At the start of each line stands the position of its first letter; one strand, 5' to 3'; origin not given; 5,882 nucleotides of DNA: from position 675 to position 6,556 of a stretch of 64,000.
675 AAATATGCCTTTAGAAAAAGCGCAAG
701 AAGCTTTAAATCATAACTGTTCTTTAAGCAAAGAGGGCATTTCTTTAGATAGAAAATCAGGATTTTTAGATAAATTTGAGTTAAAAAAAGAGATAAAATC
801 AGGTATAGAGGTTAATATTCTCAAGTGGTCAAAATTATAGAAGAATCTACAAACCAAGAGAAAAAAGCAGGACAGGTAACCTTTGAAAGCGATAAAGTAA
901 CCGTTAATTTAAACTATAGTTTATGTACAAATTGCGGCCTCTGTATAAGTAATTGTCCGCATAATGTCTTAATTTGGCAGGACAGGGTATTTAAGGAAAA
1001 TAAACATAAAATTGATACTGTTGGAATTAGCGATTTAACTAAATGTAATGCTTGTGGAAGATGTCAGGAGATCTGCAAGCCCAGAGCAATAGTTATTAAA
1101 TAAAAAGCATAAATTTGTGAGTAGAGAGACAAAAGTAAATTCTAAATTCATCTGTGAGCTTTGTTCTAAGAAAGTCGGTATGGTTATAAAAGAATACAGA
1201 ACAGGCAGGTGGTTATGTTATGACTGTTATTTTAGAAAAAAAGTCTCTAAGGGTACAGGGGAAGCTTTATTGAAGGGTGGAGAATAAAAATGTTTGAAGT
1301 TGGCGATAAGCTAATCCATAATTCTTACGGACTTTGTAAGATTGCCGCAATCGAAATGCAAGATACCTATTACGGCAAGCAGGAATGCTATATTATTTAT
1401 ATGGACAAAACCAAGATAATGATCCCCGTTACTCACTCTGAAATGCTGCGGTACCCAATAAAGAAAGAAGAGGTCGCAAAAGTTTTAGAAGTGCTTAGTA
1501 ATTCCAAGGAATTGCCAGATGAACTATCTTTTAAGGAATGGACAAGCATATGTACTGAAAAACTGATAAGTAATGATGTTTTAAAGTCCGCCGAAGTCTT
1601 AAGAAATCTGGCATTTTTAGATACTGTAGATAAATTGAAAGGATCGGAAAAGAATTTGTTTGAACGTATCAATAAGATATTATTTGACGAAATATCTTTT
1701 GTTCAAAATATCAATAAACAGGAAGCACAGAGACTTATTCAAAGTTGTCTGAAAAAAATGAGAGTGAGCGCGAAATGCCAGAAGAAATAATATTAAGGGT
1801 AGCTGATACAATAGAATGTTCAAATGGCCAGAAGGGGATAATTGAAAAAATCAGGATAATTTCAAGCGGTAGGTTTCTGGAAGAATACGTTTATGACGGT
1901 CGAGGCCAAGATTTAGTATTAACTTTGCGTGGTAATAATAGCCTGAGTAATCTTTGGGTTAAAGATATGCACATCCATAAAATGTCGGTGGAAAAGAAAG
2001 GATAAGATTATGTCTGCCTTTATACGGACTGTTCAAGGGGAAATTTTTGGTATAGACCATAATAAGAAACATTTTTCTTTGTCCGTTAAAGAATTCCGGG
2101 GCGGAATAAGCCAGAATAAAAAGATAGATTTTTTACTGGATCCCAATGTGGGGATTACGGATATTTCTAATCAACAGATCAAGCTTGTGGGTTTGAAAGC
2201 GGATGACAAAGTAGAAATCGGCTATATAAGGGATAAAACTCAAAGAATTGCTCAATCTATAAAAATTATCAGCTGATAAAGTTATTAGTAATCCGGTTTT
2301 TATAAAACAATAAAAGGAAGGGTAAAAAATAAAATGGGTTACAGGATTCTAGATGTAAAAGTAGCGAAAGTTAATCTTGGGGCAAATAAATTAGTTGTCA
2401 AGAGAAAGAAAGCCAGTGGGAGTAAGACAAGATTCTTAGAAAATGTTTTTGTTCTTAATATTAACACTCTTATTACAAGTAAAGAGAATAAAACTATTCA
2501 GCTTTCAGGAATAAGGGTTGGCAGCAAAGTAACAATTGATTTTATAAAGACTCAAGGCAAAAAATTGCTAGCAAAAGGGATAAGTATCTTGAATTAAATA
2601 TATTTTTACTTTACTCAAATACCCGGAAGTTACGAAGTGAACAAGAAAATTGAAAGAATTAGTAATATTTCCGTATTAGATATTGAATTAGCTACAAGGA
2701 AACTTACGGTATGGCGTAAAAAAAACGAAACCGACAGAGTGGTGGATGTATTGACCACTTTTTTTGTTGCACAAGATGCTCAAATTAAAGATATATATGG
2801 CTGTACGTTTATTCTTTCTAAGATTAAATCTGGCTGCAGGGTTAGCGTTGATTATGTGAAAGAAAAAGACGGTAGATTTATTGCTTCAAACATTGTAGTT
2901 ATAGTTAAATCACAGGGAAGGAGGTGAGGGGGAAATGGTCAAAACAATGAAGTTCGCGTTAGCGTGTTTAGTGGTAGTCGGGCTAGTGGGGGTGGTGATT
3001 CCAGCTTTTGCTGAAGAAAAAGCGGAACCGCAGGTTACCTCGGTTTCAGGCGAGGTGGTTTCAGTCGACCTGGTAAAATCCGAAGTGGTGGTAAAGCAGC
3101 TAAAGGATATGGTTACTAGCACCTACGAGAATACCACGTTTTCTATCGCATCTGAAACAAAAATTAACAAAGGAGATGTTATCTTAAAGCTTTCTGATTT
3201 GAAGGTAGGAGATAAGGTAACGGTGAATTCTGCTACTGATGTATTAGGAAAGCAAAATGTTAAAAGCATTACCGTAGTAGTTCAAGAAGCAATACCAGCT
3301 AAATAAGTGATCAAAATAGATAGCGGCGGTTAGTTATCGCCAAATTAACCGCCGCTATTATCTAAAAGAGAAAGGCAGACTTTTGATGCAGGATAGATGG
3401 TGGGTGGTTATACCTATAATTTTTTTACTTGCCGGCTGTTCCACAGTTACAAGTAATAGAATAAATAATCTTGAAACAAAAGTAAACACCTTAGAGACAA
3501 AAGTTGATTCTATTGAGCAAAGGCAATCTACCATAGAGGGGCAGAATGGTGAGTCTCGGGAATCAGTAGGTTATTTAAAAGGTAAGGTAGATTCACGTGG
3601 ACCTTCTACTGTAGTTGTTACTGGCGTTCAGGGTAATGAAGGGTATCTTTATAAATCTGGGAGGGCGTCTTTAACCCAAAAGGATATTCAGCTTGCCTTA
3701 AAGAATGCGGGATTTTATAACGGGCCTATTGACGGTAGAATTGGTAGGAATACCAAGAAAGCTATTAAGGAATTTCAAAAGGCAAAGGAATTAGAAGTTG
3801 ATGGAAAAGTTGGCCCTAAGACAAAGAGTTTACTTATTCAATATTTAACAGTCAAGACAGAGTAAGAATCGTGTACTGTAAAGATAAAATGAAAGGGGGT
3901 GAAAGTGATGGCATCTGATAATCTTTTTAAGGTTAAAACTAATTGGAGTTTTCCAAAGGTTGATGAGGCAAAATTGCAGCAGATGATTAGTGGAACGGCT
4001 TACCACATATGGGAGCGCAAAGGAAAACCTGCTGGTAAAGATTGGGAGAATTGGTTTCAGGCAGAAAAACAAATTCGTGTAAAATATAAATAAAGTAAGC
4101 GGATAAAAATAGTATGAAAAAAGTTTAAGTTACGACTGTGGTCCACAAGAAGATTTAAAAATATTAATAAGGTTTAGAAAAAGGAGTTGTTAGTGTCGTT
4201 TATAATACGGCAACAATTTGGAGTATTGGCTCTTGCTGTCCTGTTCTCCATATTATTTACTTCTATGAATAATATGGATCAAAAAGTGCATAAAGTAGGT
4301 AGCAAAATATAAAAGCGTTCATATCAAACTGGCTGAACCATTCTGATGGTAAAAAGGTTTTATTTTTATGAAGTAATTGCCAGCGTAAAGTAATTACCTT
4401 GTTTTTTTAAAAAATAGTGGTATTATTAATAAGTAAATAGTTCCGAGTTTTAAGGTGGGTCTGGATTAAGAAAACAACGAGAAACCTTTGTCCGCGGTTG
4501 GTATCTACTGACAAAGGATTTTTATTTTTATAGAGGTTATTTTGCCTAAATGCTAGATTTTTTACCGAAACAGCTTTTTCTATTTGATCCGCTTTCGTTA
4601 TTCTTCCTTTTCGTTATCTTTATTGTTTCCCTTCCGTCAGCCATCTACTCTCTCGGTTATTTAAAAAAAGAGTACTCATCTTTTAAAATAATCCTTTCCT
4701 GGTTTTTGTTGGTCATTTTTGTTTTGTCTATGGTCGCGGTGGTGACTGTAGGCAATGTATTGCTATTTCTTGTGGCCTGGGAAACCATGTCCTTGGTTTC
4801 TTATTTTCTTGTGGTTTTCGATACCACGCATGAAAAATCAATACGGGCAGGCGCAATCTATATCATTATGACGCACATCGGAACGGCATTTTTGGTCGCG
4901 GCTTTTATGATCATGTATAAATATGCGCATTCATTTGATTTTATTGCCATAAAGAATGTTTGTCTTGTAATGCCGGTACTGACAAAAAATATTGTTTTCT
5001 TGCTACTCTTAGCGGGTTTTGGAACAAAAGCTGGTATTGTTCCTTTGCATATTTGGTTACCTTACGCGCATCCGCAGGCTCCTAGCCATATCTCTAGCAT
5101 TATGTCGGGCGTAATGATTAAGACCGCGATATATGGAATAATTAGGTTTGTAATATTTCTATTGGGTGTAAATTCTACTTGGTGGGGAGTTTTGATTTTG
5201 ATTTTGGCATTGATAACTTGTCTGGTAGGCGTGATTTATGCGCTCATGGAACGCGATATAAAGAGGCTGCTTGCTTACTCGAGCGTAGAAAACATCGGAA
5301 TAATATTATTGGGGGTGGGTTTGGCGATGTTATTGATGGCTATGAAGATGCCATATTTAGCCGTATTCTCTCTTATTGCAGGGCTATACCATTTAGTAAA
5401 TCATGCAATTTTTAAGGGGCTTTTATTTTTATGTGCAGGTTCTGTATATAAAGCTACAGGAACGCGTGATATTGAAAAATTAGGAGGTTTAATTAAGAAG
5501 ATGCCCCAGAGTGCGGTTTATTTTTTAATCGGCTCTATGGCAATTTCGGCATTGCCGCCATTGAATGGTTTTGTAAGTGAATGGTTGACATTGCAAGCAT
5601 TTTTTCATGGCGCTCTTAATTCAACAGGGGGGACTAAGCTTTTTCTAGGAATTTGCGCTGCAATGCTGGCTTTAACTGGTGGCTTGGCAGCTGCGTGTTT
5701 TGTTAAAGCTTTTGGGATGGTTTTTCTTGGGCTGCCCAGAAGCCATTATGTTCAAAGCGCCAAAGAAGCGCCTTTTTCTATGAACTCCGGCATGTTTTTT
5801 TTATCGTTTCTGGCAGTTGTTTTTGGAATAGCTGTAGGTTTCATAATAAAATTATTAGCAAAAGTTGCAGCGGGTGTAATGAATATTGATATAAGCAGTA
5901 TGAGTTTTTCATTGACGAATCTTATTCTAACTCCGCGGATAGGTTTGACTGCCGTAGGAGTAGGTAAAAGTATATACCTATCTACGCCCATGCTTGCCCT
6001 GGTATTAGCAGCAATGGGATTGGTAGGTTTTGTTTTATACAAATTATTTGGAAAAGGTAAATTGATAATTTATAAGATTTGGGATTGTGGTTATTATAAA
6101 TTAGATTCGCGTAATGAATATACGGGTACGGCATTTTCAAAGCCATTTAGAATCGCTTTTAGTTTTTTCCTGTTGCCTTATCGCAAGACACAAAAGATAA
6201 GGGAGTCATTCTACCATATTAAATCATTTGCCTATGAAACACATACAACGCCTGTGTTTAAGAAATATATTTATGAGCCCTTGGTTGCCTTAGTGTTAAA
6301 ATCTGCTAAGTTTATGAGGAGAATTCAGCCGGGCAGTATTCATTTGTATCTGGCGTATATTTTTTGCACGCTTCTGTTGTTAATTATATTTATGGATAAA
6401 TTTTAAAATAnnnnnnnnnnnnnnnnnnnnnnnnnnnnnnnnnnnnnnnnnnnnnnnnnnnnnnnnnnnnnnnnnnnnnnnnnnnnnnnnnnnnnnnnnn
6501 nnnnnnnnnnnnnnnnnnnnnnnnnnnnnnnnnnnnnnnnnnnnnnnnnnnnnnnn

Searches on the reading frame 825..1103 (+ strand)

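Call 10: search_protein_families(library=pfam, proteins=[window:825-1103:+], max_evalue=0.001)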
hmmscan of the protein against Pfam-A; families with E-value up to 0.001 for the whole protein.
window:825-1103:+ (92 aa): 14 families
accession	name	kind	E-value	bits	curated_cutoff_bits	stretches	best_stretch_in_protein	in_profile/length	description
PF12838.12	Fer4_7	-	1.3e-12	48.4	27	2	34-85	2-49/52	4Fe-4S dicluster domain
PF00037.32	Fer4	-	2.8e-11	43.2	21.1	1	29-49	3-23/24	4Fe-4S binding domain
PF12837.12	Fer4_6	-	7.4e-10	38.7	25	1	30-49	5-24/24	4Fe-4S binding domain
PF13187.11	Fer4_9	-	1.9e-09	37.8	27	1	34-88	2-51/52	4Fe-4S dicluster domain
PF13237.11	Fer4_10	-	1.7e-08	34.7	25.5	1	27-84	2-52/53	4Fe-4S dicluster domain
PF13183.11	Fer4_8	-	5.6e-08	33.7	27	1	23-48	46-68/68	4Fe-4S dicluster domain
PF12797.12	Fer4_2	-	1.4e-07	31.4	24.5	0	30-45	6-21/22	4Fe-4S binding domain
PF25160.1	LdpA_Fe-S-bd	-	4.7e-07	29.9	27.6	0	31-49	25-43/49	LdpA Fe-S cluster-binding domain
PF12800.12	Fer4_4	-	3.3e-06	27.4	24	1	32-45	2-15/17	4Fe-4S binding domain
PF13534.11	Fer4_17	-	3.9e-06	27.8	22.2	0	16-48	27-60/61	4Fe-4S dicluster domain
PF17179.9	Fer4_22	-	9.7e-06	26.8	27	0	10-47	57-94/95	4Fe-4S dicluster domain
PF13484.11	Fer4_16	-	0.00013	23.1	30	1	34-60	2-28/66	4Fe-4S double cluster binding domain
PF14697.11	Fer4_21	-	0.00018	22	35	0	23-46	30-53/59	4Fe-4S dicluster domain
PF12798.12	Fer4_3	-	0.0003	21.8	27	0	34-47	1-14/15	4Fe-4S binding domain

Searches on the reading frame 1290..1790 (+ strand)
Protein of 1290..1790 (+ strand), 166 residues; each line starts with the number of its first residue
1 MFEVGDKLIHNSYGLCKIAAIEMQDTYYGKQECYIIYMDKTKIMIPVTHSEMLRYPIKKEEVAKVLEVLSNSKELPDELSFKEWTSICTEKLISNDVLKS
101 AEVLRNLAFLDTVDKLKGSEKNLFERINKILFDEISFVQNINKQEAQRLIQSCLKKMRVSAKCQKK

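Call 10: search_protein_families(library=pfam, proteins=[window:1290-1790:+], max_evalue=0.001)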
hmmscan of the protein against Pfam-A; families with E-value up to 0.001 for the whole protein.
window:1290-1790:+ (166 aa): 2 families
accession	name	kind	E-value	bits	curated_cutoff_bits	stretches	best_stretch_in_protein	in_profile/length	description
PF21095.3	CarD_C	-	1.5e-13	50.9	23.1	1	64-150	1-86/87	CarD, C-terminal domain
PF02559.22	CarD_TRCF_RID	-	3.3e-09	37.1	23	1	2-54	1-54/57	CarD-like/TRCF RID domain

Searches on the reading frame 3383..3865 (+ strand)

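Call 10: search_protein_families(library=pfam, proteins=[window:3383-3865:+], max_evalue=0.001)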
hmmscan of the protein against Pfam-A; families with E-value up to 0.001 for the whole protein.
window:3383-3865:+ (160 aa): 2 families
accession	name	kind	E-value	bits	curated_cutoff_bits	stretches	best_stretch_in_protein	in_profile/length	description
PF01471.23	PG_binding_1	-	6.7e-17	61.9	23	1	100-150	6-56/57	Putative peptidoglycan binding domain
PF08823.16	PG_binding_2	-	0.00013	22.6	21.1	0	100-139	19-58/74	Putative peptidoglycan binding domain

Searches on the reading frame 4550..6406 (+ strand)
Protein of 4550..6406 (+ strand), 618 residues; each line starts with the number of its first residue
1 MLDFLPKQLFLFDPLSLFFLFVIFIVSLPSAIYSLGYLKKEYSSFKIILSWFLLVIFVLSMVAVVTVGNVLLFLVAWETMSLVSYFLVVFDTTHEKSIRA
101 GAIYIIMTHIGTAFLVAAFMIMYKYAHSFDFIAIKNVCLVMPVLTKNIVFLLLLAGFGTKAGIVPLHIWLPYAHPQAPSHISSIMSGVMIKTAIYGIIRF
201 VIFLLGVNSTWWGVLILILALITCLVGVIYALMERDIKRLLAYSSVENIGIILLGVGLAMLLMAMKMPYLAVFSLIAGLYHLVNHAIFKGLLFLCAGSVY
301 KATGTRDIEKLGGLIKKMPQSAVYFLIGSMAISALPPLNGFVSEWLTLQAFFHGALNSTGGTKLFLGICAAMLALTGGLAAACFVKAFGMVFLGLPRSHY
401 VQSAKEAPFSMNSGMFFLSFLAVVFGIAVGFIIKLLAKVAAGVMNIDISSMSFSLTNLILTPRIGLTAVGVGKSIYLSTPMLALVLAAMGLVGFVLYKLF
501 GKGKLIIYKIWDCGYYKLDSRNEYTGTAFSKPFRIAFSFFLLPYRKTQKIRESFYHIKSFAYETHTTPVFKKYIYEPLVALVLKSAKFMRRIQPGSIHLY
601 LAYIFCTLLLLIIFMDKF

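Call 4: search_protein_families(library=pfam, proteins=[window:4550-6406:+], max_evalue=0.01)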
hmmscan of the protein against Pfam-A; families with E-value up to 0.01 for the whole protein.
window:4550-6406:+ (618 aa): 2 families
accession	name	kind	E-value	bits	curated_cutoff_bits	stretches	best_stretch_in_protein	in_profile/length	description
PF00361.26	Proton_antipo_M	-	7.5e-58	196.5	21.5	1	69-354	3-278/294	NADH:quinone oxidoreductase/Mrp antiporter, TM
PF00662.26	Proton_antipo_N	-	3.8e-07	30.3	24.5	1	10-44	13-49/51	NADH-Ubiquinone oxidoreductase (complex I), chain 5 N-terminus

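Call 5: search_protein_families(library=ncbifam, proteins=[window:4550-6406:+], max_evalue=0.01)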
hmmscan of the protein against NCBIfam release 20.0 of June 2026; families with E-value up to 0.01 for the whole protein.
window:4550-6406:+ (618 aa): 75 families (the best 25 are shown)
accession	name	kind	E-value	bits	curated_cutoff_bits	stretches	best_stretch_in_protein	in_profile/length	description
NF005086.0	PRK06521.1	equivalog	1.5e-188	628.4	667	1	10-615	76-667/669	hydrogenase 4 subunit B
NF006418.0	PRK08667.1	equivalog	3.2e-146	488.5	794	2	10-436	73-493/644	hydrogenase membrane subunit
NF005958.0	PRK08042.1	equivalog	3.4e-86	290.4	727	1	15-540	76-563/608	formate hydrogenlyase subunit 3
NF006240.0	PRK08376.1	subfamily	5.4e-77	259.9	662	1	9-442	85-505/521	putative monovalent cation/H+ antiporter subunit D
NF006419.0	PRK08668.1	equivalog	1.2e-63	215.9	617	1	10-613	66-610/613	NADH dehydrogenase subunit M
NF005097.0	PRK06525.1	equivalog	7.6e-58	196.4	430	1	11-424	73-470/480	hydrogenase 4 subunit D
NF009310.0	PRK12668.1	equivalog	1.2e-56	192.7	564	1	8-437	62-442/584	Na(+)/H(+) antiporter subunit D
NF009287.0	PRK12647.1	equivalog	4.9e-56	190.7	937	1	10-486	72-525/773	putative monovalent cation/H+ antiporter subunit A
NF005044.0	PRK06458.1-4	equivalog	9.1e-55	186.5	610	1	8-450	68-501/531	hydrogenase 4 subunit F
TIGR00940.1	2a6301s01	subfamily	1.6e-54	185.5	920.45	1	12-455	73-517/793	monovalent cation:proton antiporter subunit A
TIGR01972.1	NDH_I_M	subfamily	3.2e-54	184.4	263.8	1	13-438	77-477/486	NADH-quinone oxidoreductase subunit M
NF009288.0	PRK12648.1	equivalog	5.4e-54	183.6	1104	1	10-478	72-522/954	monovalent cation/H+ antiporter subunit A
NF009285.0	PRK12645.1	equivalog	6.1e-54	183.5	1028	1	12-444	76-508/804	Na+/H+ antiporter subunit A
NF005046.0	PRK06459.1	equivalog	1.2e-53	182.7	460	1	12-614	44-583/587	hydrogenase 4 subunit B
NF005141.0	PRK06590.1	equivalog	2.4e-50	172.1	556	1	10-614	77-608/615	NADH-quinone oxidoreductase subunit L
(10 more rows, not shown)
